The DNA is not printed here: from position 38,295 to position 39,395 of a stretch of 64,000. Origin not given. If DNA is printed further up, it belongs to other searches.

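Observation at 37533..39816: thyA divergently paired with a CofE-like gamma-glutamyl-ligase-family gene overlapping a DHFR-like (RibD_C) reductase gene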

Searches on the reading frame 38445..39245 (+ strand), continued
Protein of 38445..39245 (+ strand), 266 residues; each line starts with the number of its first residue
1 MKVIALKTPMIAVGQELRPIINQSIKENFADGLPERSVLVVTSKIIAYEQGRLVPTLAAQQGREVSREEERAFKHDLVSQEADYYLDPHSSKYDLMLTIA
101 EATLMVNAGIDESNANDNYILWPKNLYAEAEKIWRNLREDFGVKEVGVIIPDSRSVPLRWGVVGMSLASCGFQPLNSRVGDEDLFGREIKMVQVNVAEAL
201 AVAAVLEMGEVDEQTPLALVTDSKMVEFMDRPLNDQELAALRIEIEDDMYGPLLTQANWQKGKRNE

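Call 50: search_protein_families(library=ncbifam, proteins=[P0270, P0272, P0282, P0073, P0089, P0237, P0241, P0006], max_evalue=1e-10)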
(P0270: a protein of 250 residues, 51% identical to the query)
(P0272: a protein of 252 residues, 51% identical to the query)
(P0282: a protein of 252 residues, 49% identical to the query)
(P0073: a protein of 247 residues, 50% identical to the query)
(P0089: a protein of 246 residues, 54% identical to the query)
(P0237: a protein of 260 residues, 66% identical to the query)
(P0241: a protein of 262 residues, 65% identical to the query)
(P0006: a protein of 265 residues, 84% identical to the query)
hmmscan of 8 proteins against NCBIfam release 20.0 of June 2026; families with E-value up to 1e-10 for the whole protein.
P0270 (250 aa): 4 families
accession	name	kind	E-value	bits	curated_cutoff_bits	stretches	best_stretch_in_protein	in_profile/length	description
TIGR04132.1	intra_fol_E_lig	hypoth_equivalog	2.9e-77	259.3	350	1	1-245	1-240/241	putative folate metabolism gamma-glutamate ligase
NF009809.0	PRK13293.1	equivalog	4.7e-34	117.9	274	1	1-217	3-229/253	coenzyme F420-0:L-glutamate ligase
TIGR01916.1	F420_cofE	equivalog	2.6e-33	115.5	180.65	1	3-234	3-242/244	coenzyme F420-0:L-glutamate ligase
NF009810.0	PRK13294.1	equivalog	4.5e-22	78.6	304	1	9-212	22-225/449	coenzyme F420-0:L-glutamate ligase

P0272 (252 aa): 4 families
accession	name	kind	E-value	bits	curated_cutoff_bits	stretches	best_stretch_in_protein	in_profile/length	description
TIGR04132.1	intra_fol_E_lig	hypoth_equivalog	2.6e-77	259.5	350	1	1-248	1-241/241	putative folate metabolism gamma-glutamate ligase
TIGR01916.1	F420_cofE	equivalog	3.8e-36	124.7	180.65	1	7-213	8-224/244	coenzyme F420-0:L-glutamate ligase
NF009809.0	PRK13293.1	equivalog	7.2e-35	120.6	274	1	85-218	96-228/253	coenzyme F420-0:L-glutamate ligase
NF009810.0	PRK13294.1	equivalog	5.4e-28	98.1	304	1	9-208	22-219/449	coenzyme F420-0:L-glutamate ligase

P0282 (252 aa): 4 families
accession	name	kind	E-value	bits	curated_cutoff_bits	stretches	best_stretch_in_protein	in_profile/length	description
TIGR04132.1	intra_fol_E_lig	hypoth_equivalog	7.5e-77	258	350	1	1-245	1-240/241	putative folate metabolism gamma-glutamate ligase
TIGR01916.1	F420_cofE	equivalog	7.5e-37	127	180.65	1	8-209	9-222/244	coenzyme F420-0:L-glutamate ligase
NF009809.0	PRK13293.1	equivalog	1.9e-33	115.9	274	1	3-209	5-222/253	coenzyme F420-0:L-glutamate ligase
NF009810.0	PRK13294.1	equivalog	3.8e-32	111.8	304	1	9-206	22-219/449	coenzyme F420-0:L-glutamate ligase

P0073 (247 aa): 4 families
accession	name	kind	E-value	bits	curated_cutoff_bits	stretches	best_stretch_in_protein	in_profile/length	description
TIGR04132.1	intra_fol_E_lig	hypoth_equivalog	6.1e-75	251.7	350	1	1-242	1-240/241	putative folate metabolism gamma-glutamate ligase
TIGR01916.1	F420_cofE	equivalog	3.6e-38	131.4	180.65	1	8-206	9-222/244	coenzyme F420-0:L-glutamate ligase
NF009809.0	PRK13293.1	equivalog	8.8e-37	126.8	274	1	3-213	5-228/253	coenzyme F420-0:L-glutamate ligase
NF009810.0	PRK13294.1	equivalog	1e-30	107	304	1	9-208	22-224/449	coenzyme F420-0:L-glutamate ligase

P0089 (246 aa): 4 families
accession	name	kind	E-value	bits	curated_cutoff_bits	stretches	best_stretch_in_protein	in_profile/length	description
TIGR04132.1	intra_fol_E_lig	hypoth_equivalog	3.5e-82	275.4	350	1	1-246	1-241/241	putative folate metabolism gamma-glutamate ligase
NF009809.0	PRK13293.1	equivalog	4e-33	114.8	274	1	1-223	3-235/253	coenzyme F420-0:L-glutamate ligase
TIGR01916.1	F420_cofE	equivalog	6.3e-33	114.2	180.65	1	4-220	4-228/244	coenzyme F420-0:L-glutamate ligase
NF009810.0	PRK13294.1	equivalog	2.3e-25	89.4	304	1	8-212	21-225/449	coenzyme F420-0:L-glutamate ligase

P0237 (260 aa): 4 families
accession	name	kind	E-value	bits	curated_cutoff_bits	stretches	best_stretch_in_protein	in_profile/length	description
TIGR04132.1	intra_fol_E_lig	hypoth_equivalog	3.7e-66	222.9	350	1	1-257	1-241/241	putative folate metabolism gamma-glutamate ligase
TIGR01916.1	F420_cofE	equivalog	4.5e-27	95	180.65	1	11-236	12-237/244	coenzyme F420-0:L-glutamate ligase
NF009809.0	PRK13293.1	equivalog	8.5e-26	90.9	274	1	9-241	12-242/253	coenzyme F420-0:L-glutamate ligase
NF009810.0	PRK13294.1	equivalog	7.6e-21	74.5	304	1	11-223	24-225/449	coenzyme F420-0:L-glutamate ligase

P0241 (262 aa): 4 families
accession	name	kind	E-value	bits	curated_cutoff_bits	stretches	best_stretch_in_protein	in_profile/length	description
TIGR04132.1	intra_fol_E_lig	hypoth_equivalog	1.3e-63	214.6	350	1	1-257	1-241/241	putative folate metabolism gamma-glutamate ligase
TIGR01916.1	F420_cofE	equivalog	2.8e-24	85.9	180.65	1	25-229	22-230/244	coenzyme F420-0:L-glutamate ligase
NF009809.0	PRK13293.1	equivalog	1.2e-22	80.6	274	1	10-240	13-241/253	coenzyme F420-0:L-glutamate ligase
NF009810.0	PRK13294.1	equivalog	4.7e-18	65.3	304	1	12-222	25-224/449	coenzyme F420-0:L-glutamate ligase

P0006 (265 aa): 4 families
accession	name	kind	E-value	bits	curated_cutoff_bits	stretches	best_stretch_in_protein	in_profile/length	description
TIGR04132.1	intra_fol_E_lig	hypoth_equivalog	2.2e-67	227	350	1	1-261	1-241/241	putative folate metabolism gamma-glutamate ligase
TIGR01916.1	F420_cofE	equivalog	1.5e-32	113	180.65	1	5-224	5-222/244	coenzyme F420-0:L-glutamate ligase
NF009809.0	PRK13293.1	equivalog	4e-30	105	274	1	1-225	3-223/253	coenzyme F420-0:L-glutamate ligase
NF009810.0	PRK13294.1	equivalog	6.2e-23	81.4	304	1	9-221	22-219/449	coenzyme F420-0:L-glutamate ligase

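Call 61: predict_structure(alignment_id=A2)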
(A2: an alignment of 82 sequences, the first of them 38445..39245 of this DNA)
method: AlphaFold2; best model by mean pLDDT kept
length: 266 residues; sequences in the alignment: 82
mean_pLDDT: 94.6   pTM: 0.91
mean pLDDT of the five models: 94.6, 94.3, 94.1, 94.0, 93.5
residues with pLDDT >= 90: 235; 70-90: 27; 50-70: 4; < 50: 0
segments of 3 or more residues with pLDDT < 50: none
pLDDT, mean of each block of 10 residues (from residue 1): 96 97 97 98 97 97 96 96 91 90 93 89 97 99 98 89 95 97 97 95 92 86 97 96 94 95 87
secondary structure, 60 per line:
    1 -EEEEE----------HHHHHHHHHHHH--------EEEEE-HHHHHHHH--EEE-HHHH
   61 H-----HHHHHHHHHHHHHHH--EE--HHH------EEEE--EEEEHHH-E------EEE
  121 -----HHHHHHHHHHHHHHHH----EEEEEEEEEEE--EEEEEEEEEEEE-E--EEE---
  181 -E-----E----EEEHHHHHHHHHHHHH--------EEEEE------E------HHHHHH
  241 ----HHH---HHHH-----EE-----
elements in order: E2-6 H17-28 E37-41 H43-50 E53-55 H57-61 H67-81 E97-100 E103-106 E118-120 H126-141 E146-156 E159-170 E175-177 E193-195 H196-208 E217-221 H235-240 H251-254

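Call 65: fold_search(model_id=the predicted structure, library=pdb)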
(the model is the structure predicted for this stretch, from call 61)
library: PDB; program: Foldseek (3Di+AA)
matches with E <= 10: 105; with E <= 0.001: 5
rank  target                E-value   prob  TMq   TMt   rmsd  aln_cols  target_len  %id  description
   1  2phn_A                3.5e-19  1.00  0.71  0.76   4.4       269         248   25  Crystal structure of an amide bond forming F420-gamma glutamyl ligase from Archaeoglobus fulgidus (released 2007-05-15)
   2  2phn_B                4.0e-19  1.00  0.73  0.78   4.4       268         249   26  Crystal structure of an amide bond forming F420-gamma glutamyl ligase from Archaeoglobus fulgidus (released 2007-05-15)
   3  7uld                  1.1e-18  1.00  0.75  0.80   3.9       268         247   25  GTP complex of F420-gamma glutamyl ligase (CofE) from Archaeoglobus fulgidus (released 2023-04-12)
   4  2g9i_A                6.7e-16  1.00  0.67  0.76   4.7       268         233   24  Crystal structure of homolog of F420-0:gamma-Glutamyl Ligase from Archaeoglobus fulgidus Reveals a Novel Fold. (released 2006-04-04)
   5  2g9i_B                1.3e-15  1.00  0.69  0.78   4.5       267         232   24  Crystal structure of homolog of F420-0:gamma-Glutamyl Ligase from Archaeoglobus fulgidus Reveals a Novel Fold. (released 2006-04-04)
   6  4p86_B                1.1e+00  0.04  0.12  0.16  13.3        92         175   14  Structure of PyrR protein from Bacillus subtilis with GMP (released 2014-12-17)
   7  1jlr_A                1.2e+00  0.02  0.11  0.12  20.7       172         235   13  STRUCTURE OF THE URACIL PHOSPHORIBOSYLTRANSFERASE GTP COMPLEX 2 MUTANT C128V (released 2002-01-10)
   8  8py2_B                1.5e+00  0.06  0.14  0.16  24.1        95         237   15  Cryo-EM structure of the human BRISC dimer complex bound to compound JMS-175-2 (released 2025-02-05)
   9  9fna_A                1.6e+00  0.10  0.11  0.11   4.3        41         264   17  CryoEM structure of Encapsulin::tdNfsB with an open pore state (released 2025-03-19)
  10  9bkx_C                2.3e+00  0.06  0.12  0.12  12.9        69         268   13  Mycobacterium tuberculosis encapsulin in complex with DyP (released 2024-12-11)
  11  8eld_B                2.3e+00  0.06  0.10  0.09  13.1        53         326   15  Bacteriophage HRP29 Icosohedral Reconstruction (released 2023-09-27)
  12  3c8w_A                2.5e+00  0.01  0.11  0.11  18.0       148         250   12  Crystal structure of acetoacetate decarboxylase (ADC) (YP_094708.1) from Legionella pneumophila subsp. pneumophila str (released 2008-02-26)
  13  7boj                  2.8e+00  0.08  0.11  0.11   4.3        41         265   17  Cryo-EM structure of the encapsulin shell from Mycobacterium smegmatis (released 2021-03-24)
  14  9bkx_E                2.8e+00  0.08  0.12  0.12   4.3        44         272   14  Mycobacterium tuberculosis encapsulin in complex with DyP (released 2024-12-11)
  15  7phm_0                2.8e+00  0.05  0.11  0.11   4.9        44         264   16  Cryo-EM structure of Mycobacterium tuberculosis encapsulin (released 2022-07-20)
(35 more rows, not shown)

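Call 68: search_protein_representatives(alignment_id=A2)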
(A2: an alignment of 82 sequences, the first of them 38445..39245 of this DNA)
Query: 82 sequences, 251 profile positions. Proteins with E-value up to 0.001 (for the whole library): 2453; up to 1e-10: 1356; up to 1e-30: 429. The best 150 are listed.
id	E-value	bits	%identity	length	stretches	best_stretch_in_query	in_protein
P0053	1.9e-112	391.4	-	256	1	1-247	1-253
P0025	8.2e-107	372.9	-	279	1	1-249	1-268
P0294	4.5e-105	367.2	-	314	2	1-178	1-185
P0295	3.5e-100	351.2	-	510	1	1-247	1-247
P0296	4.9e-98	344.2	-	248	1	1-247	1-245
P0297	7.3e-87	307.5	-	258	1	1-249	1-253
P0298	3.2e-85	302.2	-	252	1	1-249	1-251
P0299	9.9e-85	300.6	-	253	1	1-248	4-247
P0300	3.9e-82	292.0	-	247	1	1-248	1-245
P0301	2.1e-81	289.6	-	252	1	1-248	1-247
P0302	7.2e-81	287.9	-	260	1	1-247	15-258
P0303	8.5e-81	287.7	-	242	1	1-244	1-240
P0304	1.3e-80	287.1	-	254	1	1-248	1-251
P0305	3.5e-80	285.7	-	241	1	1-245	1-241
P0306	6.5e-80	284.8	-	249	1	1-248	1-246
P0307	7.7e-79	281.3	-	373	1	1-248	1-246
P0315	8.2e-74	264.8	-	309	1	2-245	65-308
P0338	2.5e-68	246.8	-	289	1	1-247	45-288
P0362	6.3e-62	225.9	-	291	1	77-249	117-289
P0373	3.1e-60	220.3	-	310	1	4-238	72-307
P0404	3.1e-57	210.5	-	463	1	1-241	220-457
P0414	5.7e-56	206.3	-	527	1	81-248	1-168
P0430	1.2e-54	202.0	-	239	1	1-236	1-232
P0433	2.0e-54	201.3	-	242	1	1-241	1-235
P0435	2.9e-54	200.8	-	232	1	1-241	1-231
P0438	5.6e-54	199.8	-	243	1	1-242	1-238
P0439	5.7e-54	199.8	-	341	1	1-240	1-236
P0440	5.7e-54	199.8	-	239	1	1-244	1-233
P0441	6.4e-54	199.6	-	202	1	55-240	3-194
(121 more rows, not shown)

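Call 69: search_protein_families(library=pfam, proteins=[P0295, P0404, P0414, P0307, P0439, P0294, P0315, P0373, P0338, P0362], max_evalue=0.0001)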
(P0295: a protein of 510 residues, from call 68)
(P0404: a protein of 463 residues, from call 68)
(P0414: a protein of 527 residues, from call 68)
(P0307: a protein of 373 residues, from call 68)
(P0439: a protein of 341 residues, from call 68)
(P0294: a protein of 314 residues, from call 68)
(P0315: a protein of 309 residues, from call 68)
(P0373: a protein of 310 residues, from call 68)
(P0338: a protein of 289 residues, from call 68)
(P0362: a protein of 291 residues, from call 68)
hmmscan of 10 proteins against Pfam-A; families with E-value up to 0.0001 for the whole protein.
P0295 (510 aa): 2 families
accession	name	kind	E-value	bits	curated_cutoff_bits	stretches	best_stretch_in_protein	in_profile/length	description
PF01996.21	F420_ligase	-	6.6e-32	111.2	25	1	8-205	4-216/218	F420-0:Gamma-glutamyl ligase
PF08443.16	RimK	-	7.6e-13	48.9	21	1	321-502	1-188/188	RimK-like ATP-grasp domain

P0404 (463 aa): 2 families
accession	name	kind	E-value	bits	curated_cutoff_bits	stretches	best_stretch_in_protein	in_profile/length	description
PF01996.21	F420_ligase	-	3e-38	132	25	1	224-422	1-216/218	F420-0:Gamma-glutamyl ligase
PF02592.20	Vut_1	-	2e-36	126.1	27.2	1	45-203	2-151/152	Putative vitamin uptake transporter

P0414 (527 aa): 2 families
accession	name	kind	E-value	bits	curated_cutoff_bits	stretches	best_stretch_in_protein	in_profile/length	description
PF01996.21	F420_ligase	-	3.6e-29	102.3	25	1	9-126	100-217/218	F420-0:Gamma-glutamyl ligase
PF00582.32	Usp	-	1.7e-22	80.9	24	2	205-348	3-139/141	Universal stress protein family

P0307 (373 aa): 3 families
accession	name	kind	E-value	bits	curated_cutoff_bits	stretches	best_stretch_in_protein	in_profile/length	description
PF01996.21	F420_ligase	-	2.9e-35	122.2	25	1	11-204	7-217/218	F420-0:Gamma-glutamyl ligase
PF01467.32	CTP_transf_like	-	6.3e-11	43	21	1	255-346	2-91/133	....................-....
PF06574.18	FAD_syn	-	6.3e-05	23.3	27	0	251-277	7-33/158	FAD synthetase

P0439 (341 aa): 1 family
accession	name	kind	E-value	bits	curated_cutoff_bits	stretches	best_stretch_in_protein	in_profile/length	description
PF01996.21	F420_ligase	-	1.3e-38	133.1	25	1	14-207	9-218/218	F420-0:Gamma-glutamyl ligase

P0294 (314 aa): 1 family
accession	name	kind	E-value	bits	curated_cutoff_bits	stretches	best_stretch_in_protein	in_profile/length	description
PF01996.21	F420_ligase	-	6.7e-45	153.7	25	2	7-183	3-187/218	F420-0:Gamma-glutamyl ligase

P0315 (309 aa): 1 family
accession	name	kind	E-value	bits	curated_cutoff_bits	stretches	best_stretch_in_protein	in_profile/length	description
PF01996.21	F420_ligase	-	5.7e-30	104.9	25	1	69-269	2-217/218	F420-0:Gamma-glutamyl ligase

P0373 (310 aa): 2 families
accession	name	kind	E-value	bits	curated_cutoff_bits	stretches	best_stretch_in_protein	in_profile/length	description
PF01996.21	F420_ligase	-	3e-35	122.2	25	1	74-279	2-216/218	F420-0:Gamma-glutamyl ligase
PF02592.20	Vut_1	-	1e-05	26.4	27.2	1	2-52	106-151/152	Putative vitamin uptake transporter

P0338 (289 aa): 1 family
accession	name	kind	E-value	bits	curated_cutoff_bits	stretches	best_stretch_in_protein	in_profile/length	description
PF01996.21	F420_ligase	-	7.5e-25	88.1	25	1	63-246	15-216/218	F420-0:Gamma-glutamyl ligase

P0362 (291 aa): 2 families
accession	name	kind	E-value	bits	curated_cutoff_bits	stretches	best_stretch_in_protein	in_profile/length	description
PF01996.21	F420_ligase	-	1.7e-32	113.1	25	1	112-246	95-217/218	F420-0:Gamma-glutamyl ligase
PF00186.24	DHFR_1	-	5e-09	36.5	25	1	3-144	2-126/159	Dihydrofolate reductase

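Call 71: list_cluster_members(proteins=[P0404, P0373, P0362, P0295, P0307, P0430, P0435, P0438, P0440, P0433])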
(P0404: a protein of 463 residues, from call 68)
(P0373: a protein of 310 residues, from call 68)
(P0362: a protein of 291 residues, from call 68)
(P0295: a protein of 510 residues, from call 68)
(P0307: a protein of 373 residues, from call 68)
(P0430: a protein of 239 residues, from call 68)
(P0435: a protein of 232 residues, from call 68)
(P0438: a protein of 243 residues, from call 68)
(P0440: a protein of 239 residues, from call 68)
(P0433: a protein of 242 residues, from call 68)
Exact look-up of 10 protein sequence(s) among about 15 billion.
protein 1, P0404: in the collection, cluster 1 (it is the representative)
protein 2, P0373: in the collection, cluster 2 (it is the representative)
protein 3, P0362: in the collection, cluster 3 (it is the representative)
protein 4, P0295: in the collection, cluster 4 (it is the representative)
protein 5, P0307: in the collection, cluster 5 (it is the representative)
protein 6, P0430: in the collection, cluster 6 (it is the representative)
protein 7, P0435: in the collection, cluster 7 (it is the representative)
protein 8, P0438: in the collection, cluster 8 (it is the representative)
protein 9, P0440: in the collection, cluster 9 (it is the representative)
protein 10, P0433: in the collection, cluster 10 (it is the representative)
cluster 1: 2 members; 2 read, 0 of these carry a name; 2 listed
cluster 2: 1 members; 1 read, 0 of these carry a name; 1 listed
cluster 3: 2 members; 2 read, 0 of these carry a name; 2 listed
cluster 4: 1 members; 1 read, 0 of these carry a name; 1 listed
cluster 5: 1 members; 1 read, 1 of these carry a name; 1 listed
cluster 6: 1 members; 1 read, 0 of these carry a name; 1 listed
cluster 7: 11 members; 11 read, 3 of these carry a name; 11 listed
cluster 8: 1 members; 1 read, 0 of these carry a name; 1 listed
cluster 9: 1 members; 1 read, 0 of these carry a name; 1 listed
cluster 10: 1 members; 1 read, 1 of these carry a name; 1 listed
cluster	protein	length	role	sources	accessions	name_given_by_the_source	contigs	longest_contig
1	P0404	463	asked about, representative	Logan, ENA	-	-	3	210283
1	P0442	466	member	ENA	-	-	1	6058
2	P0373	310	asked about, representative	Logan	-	-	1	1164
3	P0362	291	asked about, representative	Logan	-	-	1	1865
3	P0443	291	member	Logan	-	-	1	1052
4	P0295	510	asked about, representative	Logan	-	-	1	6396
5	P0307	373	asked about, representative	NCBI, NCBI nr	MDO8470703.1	MAG: coenzyme F420-0:L-glutamate ligase [bacterium] | coenzyme F420-0:L-glutamate ligase [bacterium]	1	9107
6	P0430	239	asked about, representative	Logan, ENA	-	-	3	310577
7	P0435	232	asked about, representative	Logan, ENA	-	-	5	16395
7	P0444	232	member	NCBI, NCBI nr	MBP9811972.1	coenzyme F420-0:L-glutamate ligase [Candidatus Gracilibacteria bacterium]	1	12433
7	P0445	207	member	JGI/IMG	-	F420-0:gamma-glutamyl ligase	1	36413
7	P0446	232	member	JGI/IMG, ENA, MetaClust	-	\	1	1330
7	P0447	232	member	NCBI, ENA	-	-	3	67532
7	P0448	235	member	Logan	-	-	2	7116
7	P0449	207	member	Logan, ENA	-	-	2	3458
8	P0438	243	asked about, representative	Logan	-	-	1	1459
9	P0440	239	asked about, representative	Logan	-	-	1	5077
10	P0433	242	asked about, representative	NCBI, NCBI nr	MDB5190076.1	MAG: Gamma-glutamyl ligase family protein [Parcubacteria group bacterium] | Gamma-glutamyl ligase family protein [Parcubacteria group bacterium]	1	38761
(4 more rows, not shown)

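Call 72: find_encoding_contigs(protein=P0404, flank=8000, max_places=3)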
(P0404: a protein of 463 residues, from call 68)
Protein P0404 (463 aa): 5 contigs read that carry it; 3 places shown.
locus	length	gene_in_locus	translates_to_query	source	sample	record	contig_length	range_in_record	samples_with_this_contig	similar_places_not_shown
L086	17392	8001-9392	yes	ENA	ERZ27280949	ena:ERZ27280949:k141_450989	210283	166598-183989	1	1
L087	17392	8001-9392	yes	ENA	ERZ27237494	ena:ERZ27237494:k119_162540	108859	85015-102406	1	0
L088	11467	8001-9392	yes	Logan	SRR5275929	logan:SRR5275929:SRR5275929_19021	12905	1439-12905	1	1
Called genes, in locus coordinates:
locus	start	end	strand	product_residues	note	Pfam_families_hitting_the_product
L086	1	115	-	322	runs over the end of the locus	PF02625:XdhC_CoxI, PF13478:XdhC_C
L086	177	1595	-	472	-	PF00474:SSF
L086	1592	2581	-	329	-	PF01244:Peptidase_M19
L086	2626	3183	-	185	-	PF01612:DNA_pol_A_exo1 (weak), PF13482:RNase_H_2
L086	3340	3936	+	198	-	PF04116:FA_hydroxylase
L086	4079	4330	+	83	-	PF00886:Ribosomal_S16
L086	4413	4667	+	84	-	PF13083:KH_KhpA-B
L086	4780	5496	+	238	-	PF01746:tRNA_m1G_MT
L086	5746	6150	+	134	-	-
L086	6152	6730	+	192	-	PF09936:Methyltrn_RNA_4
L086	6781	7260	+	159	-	PF01245:Ribosomal_L19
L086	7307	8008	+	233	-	PF01351:RNase_HII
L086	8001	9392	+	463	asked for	PF02592:Vut_1, PF01996:F420_ligase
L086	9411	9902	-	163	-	PF01475:FUR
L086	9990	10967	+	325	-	-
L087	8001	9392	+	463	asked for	PF02592:Vut_1, PF01996:F420_ligase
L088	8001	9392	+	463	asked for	PF02592:Vut_1, PF01996:F420_ligase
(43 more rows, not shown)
